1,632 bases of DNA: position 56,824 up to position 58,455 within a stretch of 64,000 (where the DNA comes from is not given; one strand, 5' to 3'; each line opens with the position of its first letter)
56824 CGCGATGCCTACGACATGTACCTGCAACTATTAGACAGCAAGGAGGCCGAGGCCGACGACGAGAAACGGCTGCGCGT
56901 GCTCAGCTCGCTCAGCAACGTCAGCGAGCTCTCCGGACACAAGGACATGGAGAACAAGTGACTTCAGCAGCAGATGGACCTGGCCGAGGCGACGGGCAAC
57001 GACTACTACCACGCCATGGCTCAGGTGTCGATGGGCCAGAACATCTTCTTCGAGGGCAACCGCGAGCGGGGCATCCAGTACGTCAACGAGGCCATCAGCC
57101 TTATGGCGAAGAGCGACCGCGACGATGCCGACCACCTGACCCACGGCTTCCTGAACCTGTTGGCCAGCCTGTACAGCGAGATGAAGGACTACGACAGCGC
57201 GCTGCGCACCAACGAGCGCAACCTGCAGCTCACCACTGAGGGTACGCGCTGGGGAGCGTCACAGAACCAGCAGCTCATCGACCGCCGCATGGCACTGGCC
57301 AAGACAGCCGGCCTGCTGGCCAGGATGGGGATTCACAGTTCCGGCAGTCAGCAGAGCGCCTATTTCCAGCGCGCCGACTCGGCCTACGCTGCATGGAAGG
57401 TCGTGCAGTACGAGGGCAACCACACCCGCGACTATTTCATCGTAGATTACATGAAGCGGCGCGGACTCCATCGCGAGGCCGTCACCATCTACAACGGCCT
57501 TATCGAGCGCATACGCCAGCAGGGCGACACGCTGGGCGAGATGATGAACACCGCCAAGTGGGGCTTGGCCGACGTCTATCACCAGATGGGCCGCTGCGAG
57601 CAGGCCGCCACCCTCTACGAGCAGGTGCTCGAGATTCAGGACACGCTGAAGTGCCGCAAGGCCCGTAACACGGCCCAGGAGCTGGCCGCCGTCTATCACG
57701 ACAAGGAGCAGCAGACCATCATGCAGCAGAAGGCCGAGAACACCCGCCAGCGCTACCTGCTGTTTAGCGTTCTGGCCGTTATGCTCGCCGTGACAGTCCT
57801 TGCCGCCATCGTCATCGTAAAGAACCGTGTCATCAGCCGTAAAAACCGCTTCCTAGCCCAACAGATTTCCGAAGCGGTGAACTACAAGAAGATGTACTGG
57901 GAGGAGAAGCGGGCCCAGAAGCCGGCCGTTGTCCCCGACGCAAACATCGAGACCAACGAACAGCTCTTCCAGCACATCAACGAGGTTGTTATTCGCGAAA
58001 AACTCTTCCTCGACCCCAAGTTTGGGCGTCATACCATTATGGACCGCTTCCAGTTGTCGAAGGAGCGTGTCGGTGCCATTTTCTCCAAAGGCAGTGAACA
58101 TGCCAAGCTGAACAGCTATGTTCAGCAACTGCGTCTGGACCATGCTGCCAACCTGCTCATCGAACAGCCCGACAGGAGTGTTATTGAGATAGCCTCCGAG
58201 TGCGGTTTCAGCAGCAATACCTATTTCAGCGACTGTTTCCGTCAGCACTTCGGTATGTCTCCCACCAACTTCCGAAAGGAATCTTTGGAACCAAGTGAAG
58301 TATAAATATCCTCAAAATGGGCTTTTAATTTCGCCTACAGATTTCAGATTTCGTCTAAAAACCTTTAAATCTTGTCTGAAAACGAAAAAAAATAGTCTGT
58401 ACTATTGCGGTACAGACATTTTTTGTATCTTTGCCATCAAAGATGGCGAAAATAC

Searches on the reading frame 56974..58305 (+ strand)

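Call 88: search_protein_families(library=pfam, proteins=[window:56974-58305:+], max_evalue=0.00001)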
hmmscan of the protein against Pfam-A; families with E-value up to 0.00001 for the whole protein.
window:56974-58305:+ (443 aa): 5 families
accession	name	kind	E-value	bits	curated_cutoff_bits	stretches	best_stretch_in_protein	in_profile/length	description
PF12833.13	HTH_18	-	2.5e-18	66.5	33.6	1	359-435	5-79/80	Helix-turn-helix domain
PF13424.12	TPR_12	-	5.5e-13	49.4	30.1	1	162-222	15-75/77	Tetratricopeptide repeat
PF00165.29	HTH_AraC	-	4.8e-10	39.8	26.6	1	398-435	6-42/42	Bacterial regulatory helix-turn-helix proteins, AraC family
PF13181.12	TPR_8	-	2.4e-07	30.8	25.7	0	197-222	6-31/34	Tetratricopeptide repeat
PF13176.12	TPR_7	-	1.8e-06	28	27.9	0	198-224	5-31/36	Tetratricopeptide repeat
